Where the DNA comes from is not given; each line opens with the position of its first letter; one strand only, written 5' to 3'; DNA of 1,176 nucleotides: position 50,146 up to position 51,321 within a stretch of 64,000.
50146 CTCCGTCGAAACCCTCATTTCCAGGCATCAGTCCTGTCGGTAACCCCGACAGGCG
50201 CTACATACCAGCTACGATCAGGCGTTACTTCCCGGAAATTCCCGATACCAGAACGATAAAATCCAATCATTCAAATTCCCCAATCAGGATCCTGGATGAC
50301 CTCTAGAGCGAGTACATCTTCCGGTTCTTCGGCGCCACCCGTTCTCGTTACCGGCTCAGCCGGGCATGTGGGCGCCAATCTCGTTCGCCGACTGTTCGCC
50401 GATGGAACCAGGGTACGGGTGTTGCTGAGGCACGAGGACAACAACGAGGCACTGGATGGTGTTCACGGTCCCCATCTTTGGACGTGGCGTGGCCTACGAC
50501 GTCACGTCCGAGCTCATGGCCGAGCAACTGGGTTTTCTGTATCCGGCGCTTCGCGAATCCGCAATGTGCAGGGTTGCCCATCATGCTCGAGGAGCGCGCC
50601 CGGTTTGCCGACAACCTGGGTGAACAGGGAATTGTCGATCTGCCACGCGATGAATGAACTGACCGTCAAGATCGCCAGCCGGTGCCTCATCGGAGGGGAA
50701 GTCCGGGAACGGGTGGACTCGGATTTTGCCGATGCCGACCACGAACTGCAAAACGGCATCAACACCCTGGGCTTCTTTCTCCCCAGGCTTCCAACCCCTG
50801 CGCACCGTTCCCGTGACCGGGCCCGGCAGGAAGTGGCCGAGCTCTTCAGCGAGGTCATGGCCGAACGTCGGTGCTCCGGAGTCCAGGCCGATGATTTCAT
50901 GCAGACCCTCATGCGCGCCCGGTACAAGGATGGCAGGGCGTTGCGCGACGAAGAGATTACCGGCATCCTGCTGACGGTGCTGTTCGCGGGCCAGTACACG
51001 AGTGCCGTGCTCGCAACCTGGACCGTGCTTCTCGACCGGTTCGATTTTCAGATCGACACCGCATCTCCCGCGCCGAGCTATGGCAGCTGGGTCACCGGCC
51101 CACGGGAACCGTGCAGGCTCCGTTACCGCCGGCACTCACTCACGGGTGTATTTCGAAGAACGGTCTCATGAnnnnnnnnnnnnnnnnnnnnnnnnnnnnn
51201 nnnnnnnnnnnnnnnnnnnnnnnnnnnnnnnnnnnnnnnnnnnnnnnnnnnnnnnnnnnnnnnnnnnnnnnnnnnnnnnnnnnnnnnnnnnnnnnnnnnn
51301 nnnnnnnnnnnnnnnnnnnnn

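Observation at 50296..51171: CYP51 reduced to a chimeric, heme-loop-less remnant, still translationally coupled to the fusion gene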

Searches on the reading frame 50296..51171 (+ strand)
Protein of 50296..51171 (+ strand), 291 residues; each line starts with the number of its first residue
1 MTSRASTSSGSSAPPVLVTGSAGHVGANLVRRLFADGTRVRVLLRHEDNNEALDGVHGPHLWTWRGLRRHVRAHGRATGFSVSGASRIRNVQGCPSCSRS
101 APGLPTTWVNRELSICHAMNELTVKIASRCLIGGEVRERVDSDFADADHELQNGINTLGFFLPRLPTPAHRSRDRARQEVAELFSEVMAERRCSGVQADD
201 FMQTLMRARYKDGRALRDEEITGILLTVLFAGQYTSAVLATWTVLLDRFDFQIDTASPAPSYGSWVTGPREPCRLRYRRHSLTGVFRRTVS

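Call 8: search_protein_families(library=pfam, proteins=[window:50296-51171:+], max_evalue=0.01)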
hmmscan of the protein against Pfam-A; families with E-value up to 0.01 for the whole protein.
window:50296-51171:+ (291 aa): 4 families
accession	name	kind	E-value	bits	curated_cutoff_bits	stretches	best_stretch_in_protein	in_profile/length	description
PF00067.27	p450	-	2.4e-08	33.6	22.8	1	113-245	139-287/462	Cytochrome P450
PF01370.27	Epimerase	-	0.0013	18.7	20.9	1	16-50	1-35/240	NAD dependent epimerase/dehydratase family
PF05368.20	NmrA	-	0.0021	18.2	27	1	16-52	5-41/298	NmrA-like family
PF16363.11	GDP_Man_Dehyd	-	0.0045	16.9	27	1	17-50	1-34/332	GDP-mannose 4,6 dehydratase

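Call 18: find_encoding_contigs(protein=window:50296-51171:+, flank=10000, max_places=10)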
Protein window:50296-51171:+ (291 aa): no gene with exactly this product is on record in the collection.

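Call 41: find_homologous_proteins(query=window:50296-51171:+, max_evalue=1e-10)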
Query window:50296-51171:+ (291 aa): 633 proteins with E <= 1e-10 among 5117 candidates; the best 120 are listed.
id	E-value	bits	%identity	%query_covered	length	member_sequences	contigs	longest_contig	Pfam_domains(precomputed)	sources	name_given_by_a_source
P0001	7.0e-121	421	99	65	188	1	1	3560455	PF00067.28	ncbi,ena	-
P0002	2.6e-91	324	87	46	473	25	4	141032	PF00067.28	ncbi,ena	-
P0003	2.2e-83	298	80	46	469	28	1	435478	PF00067.28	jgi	-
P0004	6.5e-83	296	80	46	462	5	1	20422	PF00067.28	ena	-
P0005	1.0e-82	296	81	46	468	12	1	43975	PF00067.28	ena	-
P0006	2.6e-82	294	80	46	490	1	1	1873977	PF00067.28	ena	-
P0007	1.1e-80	289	79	46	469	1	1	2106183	PF00067.28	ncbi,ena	-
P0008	1.6e-80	289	78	46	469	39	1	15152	PF00067.28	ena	-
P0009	1.8e-80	288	80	46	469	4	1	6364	PF00067.28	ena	-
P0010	3.0e-80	288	77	46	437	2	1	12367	PF00067.28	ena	-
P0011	4.4e-80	287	80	46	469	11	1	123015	PF00067.28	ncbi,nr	ncbi:MAG: cytochrome P450 [Gammaproteobacteria bacterium]|nr:cytochrome P450 [Gammaproteobacteria ba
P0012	4.4e-80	287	80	46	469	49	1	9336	PF00067.28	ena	-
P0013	5.1e-80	287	79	46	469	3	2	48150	PF00067.28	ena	-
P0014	6.6e-80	286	78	46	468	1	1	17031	PF00067.28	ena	-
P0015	1.0e-79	286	79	47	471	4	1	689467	PF00067.28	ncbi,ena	-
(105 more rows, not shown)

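Call 43: find_encoding_contigs(protein=P0001, flank=10000, max_places=10)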
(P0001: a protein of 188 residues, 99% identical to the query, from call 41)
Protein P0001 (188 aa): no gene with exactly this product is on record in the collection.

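Call 44: list_cluster_members(proteins=[P0001])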
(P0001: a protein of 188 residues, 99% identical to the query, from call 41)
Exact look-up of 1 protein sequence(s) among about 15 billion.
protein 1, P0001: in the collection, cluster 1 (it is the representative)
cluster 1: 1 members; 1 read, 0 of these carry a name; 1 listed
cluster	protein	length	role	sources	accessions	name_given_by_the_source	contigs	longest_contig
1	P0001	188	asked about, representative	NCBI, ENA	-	-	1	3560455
